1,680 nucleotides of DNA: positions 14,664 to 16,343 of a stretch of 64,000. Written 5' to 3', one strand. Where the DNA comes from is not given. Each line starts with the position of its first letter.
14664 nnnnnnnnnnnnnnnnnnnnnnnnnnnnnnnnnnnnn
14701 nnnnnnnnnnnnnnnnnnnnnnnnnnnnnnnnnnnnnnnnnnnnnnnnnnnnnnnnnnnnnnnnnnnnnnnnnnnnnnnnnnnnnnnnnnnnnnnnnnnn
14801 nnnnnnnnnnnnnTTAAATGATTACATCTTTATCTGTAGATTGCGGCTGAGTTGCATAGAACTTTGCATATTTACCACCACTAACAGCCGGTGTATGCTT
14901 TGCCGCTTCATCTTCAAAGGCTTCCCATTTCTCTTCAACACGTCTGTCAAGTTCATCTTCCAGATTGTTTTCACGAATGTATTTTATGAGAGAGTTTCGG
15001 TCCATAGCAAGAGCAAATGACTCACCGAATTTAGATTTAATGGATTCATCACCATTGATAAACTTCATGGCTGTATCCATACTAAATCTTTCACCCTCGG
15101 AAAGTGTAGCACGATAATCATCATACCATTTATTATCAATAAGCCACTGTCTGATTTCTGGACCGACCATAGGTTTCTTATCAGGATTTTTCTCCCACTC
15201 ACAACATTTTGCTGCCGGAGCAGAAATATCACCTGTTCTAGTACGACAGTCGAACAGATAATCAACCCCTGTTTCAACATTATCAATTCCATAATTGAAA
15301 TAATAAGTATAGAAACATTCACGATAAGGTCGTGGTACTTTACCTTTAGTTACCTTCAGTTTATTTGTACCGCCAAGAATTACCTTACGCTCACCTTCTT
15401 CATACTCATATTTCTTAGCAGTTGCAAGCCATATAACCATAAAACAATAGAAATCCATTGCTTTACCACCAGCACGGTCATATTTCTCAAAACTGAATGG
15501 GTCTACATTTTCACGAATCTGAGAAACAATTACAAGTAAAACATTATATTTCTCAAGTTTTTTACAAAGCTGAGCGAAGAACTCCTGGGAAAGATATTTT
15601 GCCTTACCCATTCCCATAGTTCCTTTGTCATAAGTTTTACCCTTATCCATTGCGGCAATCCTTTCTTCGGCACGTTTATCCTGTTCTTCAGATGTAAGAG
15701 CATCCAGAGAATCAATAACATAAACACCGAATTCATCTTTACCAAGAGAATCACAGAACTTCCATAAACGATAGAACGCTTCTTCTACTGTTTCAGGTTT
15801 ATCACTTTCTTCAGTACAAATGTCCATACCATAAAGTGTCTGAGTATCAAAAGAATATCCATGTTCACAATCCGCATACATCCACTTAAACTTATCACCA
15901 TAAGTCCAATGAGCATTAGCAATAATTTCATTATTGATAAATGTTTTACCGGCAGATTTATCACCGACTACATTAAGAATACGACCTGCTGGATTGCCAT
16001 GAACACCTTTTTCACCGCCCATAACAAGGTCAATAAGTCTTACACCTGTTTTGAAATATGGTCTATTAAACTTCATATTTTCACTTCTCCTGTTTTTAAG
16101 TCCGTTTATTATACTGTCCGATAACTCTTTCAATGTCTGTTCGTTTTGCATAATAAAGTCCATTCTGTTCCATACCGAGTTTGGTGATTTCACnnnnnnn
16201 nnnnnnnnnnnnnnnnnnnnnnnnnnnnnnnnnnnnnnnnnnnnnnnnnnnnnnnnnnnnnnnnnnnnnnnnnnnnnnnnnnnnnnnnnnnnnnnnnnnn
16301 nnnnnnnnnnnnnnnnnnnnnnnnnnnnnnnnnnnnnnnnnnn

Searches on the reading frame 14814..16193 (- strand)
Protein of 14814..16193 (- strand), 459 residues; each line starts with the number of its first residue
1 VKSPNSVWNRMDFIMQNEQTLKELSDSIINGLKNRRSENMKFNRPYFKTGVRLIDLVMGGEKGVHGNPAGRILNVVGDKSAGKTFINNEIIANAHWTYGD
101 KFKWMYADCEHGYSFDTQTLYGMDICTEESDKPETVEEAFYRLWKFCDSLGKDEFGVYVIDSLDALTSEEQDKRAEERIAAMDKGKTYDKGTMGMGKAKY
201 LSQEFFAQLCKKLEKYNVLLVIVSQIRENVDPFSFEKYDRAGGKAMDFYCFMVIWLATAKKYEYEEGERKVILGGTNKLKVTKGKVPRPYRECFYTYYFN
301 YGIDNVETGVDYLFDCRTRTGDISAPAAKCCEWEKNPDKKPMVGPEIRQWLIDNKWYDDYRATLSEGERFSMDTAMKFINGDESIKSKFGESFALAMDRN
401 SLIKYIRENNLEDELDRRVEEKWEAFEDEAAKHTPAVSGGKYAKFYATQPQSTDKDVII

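Call 14: search_protein_families(library=phrogs, proteins=[window:14814-16193:-], max_evalue=0.001)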
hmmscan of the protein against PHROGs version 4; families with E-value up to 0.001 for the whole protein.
window:14814-16193:- (459 aa): 3 families
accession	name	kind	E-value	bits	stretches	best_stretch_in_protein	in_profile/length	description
phrog_97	-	other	8.2e-32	112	2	15-260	14-255/506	UvsX-like recombinase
phrog_8337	-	DNA, RNA and nucleotide metabolism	4.1e-12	47.1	1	35-278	38-266/273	DNA repair protein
phrog_9666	-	unknown function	2.3e-08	33.7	1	164-315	571-721/779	-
